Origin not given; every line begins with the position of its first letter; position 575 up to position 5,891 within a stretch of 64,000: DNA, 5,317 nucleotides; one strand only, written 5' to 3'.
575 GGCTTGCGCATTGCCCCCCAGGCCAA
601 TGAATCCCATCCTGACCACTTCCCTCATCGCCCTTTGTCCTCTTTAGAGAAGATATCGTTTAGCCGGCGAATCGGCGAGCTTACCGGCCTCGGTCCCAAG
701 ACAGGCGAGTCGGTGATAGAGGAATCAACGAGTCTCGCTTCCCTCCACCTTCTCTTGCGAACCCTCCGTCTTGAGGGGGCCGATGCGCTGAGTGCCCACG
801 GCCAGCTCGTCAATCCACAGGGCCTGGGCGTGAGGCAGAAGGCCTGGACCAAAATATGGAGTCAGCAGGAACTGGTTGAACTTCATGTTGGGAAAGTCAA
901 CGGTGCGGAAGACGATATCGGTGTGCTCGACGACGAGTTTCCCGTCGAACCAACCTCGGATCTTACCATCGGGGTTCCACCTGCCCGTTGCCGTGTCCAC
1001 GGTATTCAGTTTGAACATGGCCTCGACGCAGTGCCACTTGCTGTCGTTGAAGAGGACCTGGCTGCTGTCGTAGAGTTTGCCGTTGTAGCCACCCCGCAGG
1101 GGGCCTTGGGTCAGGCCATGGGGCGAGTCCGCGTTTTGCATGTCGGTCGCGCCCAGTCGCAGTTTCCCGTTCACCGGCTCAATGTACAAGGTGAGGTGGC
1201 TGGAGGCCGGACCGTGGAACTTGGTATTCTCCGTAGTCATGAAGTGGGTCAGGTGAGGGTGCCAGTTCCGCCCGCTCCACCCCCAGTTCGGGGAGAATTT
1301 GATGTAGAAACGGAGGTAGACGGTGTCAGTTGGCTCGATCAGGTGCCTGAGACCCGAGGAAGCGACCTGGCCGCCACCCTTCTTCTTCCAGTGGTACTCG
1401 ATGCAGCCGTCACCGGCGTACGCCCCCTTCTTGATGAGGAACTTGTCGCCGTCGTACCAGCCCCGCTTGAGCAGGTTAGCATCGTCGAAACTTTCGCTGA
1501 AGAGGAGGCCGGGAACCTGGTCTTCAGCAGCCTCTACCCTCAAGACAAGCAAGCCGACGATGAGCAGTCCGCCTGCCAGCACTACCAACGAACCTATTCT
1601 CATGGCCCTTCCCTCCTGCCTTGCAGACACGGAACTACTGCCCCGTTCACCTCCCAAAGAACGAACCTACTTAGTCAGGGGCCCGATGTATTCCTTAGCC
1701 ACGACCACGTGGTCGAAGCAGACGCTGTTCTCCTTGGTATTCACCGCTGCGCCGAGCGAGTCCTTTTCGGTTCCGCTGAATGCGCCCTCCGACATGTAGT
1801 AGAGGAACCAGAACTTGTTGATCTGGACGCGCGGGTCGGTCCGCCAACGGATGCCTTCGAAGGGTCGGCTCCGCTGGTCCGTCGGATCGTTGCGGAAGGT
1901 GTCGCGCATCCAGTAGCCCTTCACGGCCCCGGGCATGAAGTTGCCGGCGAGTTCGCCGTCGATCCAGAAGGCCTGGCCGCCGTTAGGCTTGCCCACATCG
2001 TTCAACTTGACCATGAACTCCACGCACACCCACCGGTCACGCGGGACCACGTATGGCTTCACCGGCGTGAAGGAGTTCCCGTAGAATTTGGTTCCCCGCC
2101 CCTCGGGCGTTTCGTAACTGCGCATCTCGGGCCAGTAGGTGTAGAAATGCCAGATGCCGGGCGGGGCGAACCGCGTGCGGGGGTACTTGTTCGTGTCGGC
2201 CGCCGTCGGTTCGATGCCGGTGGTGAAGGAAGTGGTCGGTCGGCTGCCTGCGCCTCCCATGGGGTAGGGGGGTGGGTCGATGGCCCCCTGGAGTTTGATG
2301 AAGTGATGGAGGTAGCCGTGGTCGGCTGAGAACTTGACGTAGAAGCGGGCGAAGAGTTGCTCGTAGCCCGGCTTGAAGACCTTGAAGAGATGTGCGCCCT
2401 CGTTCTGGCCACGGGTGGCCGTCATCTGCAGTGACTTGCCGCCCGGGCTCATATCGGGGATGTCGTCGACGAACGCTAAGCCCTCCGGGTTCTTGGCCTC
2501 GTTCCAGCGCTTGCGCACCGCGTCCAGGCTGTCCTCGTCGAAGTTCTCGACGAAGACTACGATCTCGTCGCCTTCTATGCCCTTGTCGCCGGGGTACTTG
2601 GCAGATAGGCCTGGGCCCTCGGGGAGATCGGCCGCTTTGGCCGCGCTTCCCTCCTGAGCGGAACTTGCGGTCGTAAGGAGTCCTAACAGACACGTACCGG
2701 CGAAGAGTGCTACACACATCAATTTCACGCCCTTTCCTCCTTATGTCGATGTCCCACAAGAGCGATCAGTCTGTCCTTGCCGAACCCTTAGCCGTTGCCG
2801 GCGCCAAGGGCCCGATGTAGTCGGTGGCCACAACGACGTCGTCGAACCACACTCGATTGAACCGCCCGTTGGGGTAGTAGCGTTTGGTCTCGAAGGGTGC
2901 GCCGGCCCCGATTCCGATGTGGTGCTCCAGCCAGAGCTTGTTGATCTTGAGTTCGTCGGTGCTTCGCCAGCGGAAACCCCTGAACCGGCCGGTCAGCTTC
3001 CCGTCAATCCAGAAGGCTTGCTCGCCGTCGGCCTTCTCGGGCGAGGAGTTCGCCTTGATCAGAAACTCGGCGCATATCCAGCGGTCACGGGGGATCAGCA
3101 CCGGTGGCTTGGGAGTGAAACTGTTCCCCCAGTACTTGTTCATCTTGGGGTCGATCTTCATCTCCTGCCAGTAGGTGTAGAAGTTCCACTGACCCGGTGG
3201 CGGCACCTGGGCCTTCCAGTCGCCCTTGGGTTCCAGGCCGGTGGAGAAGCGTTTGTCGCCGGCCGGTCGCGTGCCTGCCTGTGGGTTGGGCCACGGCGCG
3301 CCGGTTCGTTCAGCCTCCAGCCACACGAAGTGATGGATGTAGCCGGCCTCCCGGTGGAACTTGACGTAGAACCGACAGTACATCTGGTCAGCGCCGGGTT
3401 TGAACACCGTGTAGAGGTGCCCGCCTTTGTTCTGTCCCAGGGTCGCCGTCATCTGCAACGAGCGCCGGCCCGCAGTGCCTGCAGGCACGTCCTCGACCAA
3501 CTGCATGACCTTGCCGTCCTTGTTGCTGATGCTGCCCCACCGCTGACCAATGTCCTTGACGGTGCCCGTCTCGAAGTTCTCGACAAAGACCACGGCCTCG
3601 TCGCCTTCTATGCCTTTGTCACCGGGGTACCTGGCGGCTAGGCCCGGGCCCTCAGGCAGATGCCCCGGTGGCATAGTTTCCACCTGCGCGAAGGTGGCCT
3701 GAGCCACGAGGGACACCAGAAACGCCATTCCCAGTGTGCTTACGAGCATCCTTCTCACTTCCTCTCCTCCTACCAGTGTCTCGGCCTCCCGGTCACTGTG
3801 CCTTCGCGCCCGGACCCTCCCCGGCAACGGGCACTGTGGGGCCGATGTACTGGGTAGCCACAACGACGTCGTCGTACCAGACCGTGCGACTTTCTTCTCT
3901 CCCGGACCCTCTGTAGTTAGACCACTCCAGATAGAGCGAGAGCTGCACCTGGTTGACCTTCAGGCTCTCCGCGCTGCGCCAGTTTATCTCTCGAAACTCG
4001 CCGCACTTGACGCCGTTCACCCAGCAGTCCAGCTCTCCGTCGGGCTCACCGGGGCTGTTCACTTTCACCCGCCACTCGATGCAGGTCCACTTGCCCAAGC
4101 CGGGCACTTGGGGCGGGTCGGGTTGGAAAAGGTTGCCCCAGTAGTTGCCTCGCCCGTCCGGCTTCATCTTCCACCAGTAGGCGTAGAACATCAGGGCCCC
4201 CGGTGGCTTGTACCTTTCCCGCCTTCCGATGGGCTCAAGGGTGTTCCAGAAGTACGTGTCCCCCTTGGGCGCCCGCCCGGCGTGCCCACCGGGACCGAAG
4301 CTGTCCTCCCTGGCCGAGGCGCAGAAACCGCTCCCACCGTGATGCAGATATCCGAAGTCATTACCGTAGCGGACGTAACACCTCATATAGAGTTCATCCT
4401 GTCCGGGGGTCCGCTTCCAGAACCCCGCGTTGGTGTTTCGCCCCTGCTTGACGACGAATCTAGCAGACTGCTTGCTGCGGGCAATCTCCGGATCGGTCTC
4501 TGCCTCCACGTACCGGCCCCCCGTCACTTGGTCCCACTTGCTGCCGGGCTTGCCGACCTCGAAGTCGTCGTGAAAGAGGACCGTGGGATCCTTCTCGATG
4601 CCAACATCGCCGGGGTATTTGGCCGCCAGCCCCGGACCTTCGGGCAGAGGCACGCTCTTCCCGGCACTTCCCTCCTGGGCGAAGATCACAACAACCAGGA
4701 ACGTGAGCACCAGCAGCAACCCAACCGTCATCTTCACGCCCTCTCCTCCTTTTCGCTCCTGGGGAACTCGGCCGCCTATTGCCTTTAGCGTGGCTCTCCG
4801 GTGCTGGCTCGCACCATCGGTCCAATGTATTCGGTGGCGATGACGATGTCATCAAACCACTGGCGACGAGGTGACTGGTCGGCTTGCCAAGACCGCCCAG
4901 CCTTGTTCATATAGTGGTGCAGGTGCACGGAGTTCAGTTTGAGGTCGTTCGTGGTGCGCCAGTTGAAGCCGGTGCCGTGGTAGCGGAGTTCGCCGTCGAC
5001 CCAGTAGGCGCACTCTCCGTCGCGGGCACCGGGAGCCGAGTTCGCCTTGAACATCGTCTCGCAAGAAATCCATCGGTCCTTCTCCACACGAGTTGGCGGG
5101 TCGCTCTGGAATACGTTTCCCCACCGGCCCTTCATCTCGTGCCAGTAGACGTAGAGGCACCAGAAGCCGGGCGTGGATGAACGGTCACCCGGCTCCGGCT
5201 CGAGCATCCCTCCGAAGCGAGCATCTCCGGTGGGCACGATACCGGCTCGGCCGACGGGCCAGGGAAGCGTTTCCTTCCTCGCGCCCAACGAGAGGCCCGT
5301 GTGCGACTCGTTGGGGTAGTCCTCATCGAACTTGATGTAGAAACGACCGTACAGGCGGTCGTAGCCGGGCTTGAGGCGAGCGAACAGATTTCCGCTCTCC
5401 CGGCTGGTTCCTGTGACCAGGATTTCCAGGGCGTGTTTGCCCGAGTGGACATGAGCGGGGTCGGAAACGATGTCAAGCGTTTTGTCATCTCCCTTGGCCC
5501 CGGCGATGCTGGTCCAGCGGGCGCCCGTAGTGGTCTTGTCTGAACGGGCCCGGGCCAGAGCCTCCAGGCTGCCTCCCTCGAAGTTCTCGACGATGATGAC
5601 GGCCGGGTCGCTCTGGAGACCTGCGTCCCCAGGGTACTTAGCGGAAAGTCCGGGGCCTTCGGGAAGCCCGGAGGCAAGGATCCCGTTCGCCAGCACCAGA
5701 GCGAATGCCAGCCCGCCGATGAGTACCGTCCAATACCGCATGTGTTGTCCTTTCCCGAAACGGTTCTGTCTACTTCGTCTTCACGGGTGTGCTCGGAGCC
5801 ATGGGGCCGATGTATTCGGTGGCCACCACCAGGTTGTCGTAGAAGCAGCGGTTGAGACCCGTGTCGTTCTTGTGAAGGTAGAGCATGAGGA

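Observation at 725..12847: Twelve-gene, 12-kb co-directional array: 11 tandem secreted paralogs of an unrecognised family plus one CN-hydrolase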

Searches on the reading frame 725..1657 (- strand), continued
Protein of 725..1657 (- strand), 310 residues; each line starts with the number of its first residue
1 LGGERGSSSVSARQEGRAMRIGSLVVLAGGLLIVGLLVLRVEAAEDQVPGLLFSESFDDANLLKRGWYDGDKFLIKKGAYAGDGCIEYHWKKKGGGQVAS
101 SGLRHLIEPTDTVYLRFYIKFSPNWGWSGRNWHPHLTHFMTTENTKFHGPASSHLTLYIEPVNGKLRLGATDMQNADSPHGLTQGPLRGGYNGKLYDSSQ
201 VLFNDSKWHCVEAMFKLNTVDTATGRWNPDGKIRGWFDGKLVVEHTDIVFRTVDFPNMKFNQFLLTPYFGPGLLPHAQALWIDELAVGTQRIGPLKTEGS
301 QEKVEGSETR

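Call 82: search_protein_families(library=pfam, proteins=[L014:25-1002:+, L014:3634-5127:+, L014:4943-6415:+, L014:6910-7830:+, L014:7827-8612:+, L014:9104-12754:-, L044:10894-13011:+, L044:12962-14278:+, L044:14316-16265:-], max_evalue=0.0001)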
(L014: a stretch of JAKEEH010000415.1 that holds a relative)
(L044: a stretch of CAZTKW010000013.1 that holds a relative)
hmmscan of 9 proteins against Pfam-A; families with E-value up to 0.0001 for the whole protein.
L014:25-1002:+ (325 aa): 2 families
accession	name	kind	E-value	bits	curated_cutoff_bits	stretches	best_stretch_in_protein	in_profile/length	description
PF16861.10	Carbam_trans_C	-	5.4e-72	241.3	27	1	117-306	1-170/170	Carbamoyltransferase C-terminus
PF02543.21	Carbam_trans_N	-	5.1e-18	66.1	24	1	5-59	292-346/346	Carbamoyltransferase N-terminus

L014:3634-5127:+ (497 aa): 2 families
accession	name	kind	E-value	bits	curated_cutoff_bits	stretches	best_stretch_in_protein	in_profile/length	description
PF06439.18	3keto-disac_hyd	-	1.1e-46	159.7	26.8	1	292-491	1-187/187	3-keto-disaccharide hydrolase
PF04450.18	BSP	-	2.2e-18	67.2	23.8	1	141-267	89-206/207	Peptidase of plants and bacteria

L014:4943-6415:+ (490 aa): 3 families
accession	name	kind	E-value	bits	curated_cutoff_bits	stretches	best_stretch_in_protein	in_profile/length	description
PF13360.13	PQQ_2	-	9.6e-29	101.1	27.6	1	156-407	2-231/233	Outer membrane protein assembly factor BamB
PF01011.28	PQQ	-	2.5e-09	36.9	26.7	0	229-299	530-595/595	Glucose/ethanol/alcohol dehydrogenase, beta-propeller domain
PF13570.13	Beta-prop_ACSF4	-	2e-08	34.5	133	1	189-321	93-211/329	Beta-alanine-activating enzyme, beta-propeller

L014:6910-7830:+ (306 aa): 1 family
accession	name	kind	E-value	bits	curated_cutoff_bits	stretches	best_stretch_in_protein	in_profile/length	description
PF01261.30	AP_endonuc_2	-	1.3e-39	136.8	31.1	1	19-299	1-246/249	Xylose isomerase-like TIM barrel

L014:7827-8612:+ (261 aa): 1 family
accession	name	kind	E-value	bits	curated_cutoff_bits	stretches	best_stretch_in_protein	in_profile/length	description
PF01791.15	DeoC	-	3.3e-09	37.2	23.8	1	16-210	4-203/229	DeoC/LacD family aldolase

L014:9104-12754:- (1216 aa): 1 family
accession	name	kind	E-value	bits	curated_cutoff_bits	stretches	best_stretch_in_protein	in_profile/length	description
PF06452.16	CBM9_1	-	5.3e-20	72.5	23.4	2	91-233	21-155/185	Carbohydrate family 9 binding domain-like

L044:10894-13011:+ (705 aa): 0 families

L044:12962-14278:+ (438 aa): 2 families
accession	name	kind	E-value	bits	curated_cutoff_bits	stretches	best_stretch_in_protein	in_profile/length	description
PF13472.12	Lipase_GDSL_2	-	9.4e-17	62.5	32.9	1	234-410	1-175/178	GDSL-like Lipase/Acylhydrolase family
PF00657.28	Lipase_GDSL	-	1.1e-06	29.4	23.6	1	232-358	1-130/208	GDSL-like Lipase/Acylhydrolase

L044:14316-16265:- (649 aa): 1 family
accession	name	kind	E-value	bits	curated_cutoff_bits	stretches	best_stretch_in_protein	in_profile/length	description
PF00571.33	CBS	-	2.3e-19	69.9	24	2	563-615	4-56/57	CBS domain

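Call 87: predict_structure(alignment_id=A4)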
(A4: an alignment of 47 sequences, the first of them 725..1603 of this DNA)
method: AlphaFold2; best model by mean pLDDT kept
length: 292 residues; sequences in the alignment: 47
mean_pLDDT: 75.8   pTM: 0.76
mean pLDDT of the five models: 75.8, 74.8, 74.2, 73.9, 73.6
residues with pLDDT >= 90: 86; 70-90: 101; 50-70: 69; < 50: 36
segments of 3 or more residues with pLDDT < 50: 23-27, 110-114, 155-172, 289-292
pLDDT, mean of each block of 10 residues (from residue 1): 62 61 53 90 85 81 89 61 77 94 77 54 58 68 88 57 44 72 90 95 92 95 95 84 84 71 92 85 52 33
secondary structure, 60 per line:
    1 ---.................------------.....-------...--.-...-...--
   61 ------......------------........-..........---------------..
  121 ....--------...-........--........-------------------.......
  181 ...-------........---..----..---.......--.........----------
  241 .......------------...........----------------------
elements in order: H4-20 E33-37 E56-58 E67-72 E85-92 E94-103 E119-124 E137-144 E147-154 E174-183 E191-198 E213-219 E222-230 E241-247 E260-270

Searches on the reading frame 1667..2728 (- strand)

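Call 3: search_protein_families(library=pfam, proteins=[window:1667-2728:-], max_evalue=1)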
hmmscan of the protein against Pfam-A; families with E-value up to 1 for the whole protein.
window:1667-2728:- (353 aa): 2 families
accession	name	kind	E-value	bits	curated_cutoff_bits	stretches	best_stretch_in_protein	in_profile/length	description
PF21294.4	Polysacc_lyase_14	-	0.012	15.8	27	1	195-261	102-170/215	Polysaccharide lyase 14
PF25089.1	DUF7804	-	0.097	13.3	27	1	54-92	38-78/84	Domain of unknown function (DUF7804)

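Call 4: search_protein_families(library=ncbifam, proteins=[window:1667-2728:-], max_evalue=1)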
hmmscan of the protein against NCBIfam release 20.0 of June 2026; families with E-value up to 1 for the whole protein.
window:1667-2728:- (353 aa): 0 families

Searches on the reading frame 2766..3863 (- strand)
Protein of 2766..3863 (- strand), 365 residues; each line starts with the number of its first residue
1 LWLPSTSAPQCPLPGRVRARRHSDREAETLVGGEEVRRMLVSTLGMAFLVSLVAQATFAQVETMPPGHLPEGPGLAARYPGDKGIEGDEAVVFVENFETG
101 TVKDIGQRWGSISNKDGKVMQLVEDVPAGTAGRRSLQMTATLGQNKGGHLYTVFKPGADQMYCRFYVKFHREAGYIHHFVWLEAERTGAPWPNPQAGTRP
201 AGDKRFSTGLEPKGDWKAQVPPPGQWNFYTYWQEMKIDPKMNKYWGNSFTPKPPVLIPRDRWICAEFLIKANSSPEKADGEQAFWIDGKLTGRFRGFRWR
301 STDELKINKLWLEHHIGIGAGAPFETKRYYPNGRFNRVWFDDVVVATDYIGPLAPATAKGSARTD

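Call 3: search_protein_families(library=pfam, proteins=[window:2766-3863:-], max_evalue=1)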
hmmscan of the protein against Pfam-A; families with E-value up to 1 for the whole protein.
window:2766-3863:- (365 aa): 1 family
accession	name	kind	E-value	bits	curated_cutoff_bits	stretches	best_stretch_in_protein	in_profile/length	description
PF21294.4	Polysacc_lyase_14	-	0.091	12.9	27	1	259-317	139-196/215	Polysaccharide lyase 14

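Call 4: search_protein_families(library=ncbifam, proteins=[window:2766-3863:-], max_evalue=1)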
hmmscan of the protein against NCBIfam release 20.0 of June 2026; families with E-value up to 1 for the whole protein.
window:2766-3863:- (365 aa): 0 families

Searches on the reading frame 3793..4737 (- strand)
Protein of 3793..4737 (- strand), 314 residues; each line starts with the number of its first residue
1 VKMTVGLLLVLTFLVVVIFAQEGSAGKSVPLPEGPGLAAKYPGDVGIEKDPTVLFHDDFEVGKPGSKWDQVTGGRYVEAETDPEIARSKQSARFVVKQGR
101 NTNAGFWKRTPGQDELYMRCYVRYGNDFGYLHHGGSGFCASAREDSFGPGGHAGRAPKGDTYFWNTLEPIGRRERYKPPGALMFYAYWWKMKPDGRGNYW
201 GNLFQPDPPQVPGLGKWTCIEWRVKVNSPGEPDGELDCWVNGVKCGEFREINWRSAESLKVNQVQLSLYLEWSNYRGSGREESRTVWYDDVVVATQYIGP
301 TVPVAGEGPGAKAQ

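Call 3: search_protein_families(library=pfam, proteins=[window:3793-4737:-], max_evalue=1)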
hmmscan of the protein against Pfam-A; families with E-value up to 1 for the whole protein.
window:3793-4737:- (314 aa): 3 families
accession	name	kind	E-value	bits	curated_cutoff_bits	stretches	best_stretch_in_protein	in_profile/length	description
PF21294.4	Polysacc_lyase_14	-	2.9e-06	27.6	27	1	215-268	140-193/215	Polysaccharide lyase 14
PF21340.4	Polysacc_lyase-like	-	0.00013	21.8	27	1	215-295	132-208/209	Cip1-like, core domain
PF14099.13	Polysacc_lyase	-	0.00049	20.5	29.9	1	215-291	143-209/210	Polysaccharide lyase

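Call 4: search_protein_families(library=ncbifam, proteins=[window:3793-4737:-], max_evalue=1)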
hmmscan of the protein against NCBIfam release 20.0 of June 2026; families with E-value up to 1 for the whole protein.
window:3793-4737:- (314 aa): 0 families

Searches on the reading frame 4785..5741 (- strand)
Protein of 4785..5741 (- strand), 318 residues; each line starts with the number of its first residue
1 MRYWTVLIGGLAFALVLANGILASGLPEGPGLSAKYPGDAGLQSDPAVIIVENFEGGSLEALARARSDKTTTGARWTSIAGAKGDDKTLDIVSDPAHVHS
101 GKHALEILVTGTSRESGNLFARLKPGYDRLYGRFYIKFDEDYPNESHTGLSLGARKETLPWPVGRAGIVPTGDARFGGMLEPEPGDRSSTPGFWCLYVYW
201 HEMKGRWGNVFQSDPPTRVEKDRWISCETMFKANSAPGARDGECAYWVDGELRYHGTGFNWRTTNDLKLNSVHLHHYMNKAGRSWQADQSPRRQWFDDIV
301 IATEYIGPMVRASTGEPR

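Call 3: search_protein_families(library=pfam, proteins=[window:4785-5741:-], max_evalue=1)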
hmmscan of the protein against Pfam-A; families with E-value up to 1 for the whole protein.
window:4785-5741:- (318 aa): 1 family
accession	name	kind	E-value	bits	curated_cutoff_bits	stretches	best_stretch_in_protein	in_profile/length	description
PF21294.4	Polysacc_lyase_14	-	0.018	15.2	27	1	220-290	138-207/215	Polysaccharide lyase 14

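Call 4: search_protein_families(library=ncbifam, proteins=[window:4785-5741:-], max_evalue=1)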
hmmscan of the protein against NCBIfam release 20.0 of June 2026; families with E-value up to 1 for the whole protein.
window:4785-5741:- (318 aa): 0 families
